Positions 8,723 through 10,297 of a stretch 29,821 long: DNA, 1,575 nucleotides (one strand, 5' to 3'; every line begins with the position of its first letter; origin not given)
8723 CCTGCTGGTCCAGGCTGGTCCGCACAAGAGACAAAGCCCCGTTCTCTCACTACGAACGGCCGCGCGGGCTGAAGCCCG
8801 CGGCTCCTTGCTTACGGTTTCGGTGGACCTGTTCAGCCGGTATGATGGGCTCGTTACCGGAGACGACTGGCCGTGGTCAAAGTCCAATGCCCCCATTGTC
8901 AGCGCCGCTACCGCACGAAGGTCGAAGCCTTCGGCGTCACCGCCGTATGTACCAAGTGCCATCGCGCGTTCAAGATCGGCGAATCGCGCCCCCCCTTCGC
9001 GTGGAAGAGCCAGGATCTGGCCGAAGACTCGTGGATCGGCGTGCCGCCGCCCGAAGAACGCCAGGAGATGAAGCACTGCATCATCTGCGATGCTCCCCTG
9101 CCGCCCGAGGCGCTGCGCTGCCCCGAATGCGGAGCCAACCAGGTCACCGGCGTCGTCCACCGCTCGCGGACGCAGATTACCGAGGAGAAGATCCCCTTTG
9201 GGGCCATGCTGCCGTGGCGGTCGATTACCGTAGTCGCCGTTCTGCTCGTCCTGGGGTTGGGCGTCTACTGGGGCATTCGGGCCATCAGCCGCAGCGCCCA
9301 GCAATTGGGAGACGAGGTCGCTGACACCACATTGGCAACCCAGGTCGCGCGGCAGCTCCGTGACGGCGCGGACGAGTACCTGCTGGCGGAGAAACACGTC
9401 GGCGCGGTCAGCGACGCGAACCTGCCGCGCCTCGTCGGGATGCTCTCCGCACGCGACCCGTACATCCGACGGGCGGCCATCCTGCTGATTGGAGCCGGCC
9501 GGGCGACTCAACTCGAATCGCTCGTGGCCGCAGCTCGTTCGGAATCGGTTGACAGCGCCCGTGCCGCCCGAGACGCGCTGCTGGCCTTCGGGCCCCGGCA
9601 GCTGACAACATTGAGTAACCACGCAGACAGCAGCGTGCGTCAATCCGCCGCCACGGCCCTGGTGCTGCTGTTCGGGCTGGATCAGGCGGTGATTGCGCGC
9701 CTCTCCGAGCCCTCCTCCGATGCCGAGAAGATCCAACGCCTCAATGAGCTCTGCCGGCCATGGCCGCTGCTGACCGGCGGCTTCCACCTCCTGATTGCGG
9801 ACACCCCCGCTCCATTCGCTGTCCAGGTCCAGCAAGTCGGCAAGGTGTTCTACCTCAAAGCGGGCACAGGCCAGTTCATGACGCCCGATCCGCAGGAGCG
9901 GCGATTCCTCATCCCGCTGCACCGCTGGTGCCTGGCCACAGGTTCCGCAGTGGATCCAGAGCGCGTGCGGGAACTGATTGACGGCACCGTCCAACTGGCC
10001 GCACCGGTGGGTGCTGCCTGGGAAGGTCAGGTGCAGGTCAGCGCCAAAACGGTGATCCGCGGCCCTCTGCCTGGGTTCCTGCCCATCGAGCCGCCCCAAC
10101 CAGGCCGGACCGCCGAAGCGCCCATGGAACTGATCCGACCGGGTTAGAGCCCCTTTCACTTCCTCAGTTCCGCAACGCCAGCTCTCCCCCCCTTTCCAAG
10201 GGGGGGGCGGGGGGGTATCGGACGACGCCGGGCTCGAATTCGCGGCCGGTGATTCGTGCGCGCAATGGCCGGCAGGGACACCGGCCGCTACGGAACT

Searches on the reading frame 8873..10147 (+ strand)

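Call 4: search_protein_families(library=pfam, proteins=[window:8873-10147:+], max_evalue=0.01)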
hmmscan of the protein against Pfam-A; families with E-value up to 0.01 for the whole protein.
window:8873-10147:+ (424 aa): 6 families
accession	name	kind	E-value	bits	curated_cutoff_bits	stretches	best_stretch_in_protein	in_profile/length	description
PF02985.28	HEAT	-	0.00028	21.3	23.5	0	244-264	5-25/31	HEAT repeat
PF13646.12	HEAT_2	-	0.00044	20.9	27.7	0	182-236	31-87/88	HEAT repeats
PF12773.13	DZR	-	0.0013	19.3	27.3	1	6-87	1-45/45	Double zinc ribbon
PF09889.16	DUF2116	-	0.0023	18.3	26.8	0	67-113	4-47/59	Probable treble clef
PF23454.1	Zn_ribbon_Brz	-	0.0031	18.5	27.9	0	77-99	2-24/58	Transcriptional regulator Brz zinc beta ribbon domain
PF23451.1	Zn_ribbon_PaaD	-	0.0063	16.6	27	0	3-33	14-49/53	PaaD zinc beta ribbon domain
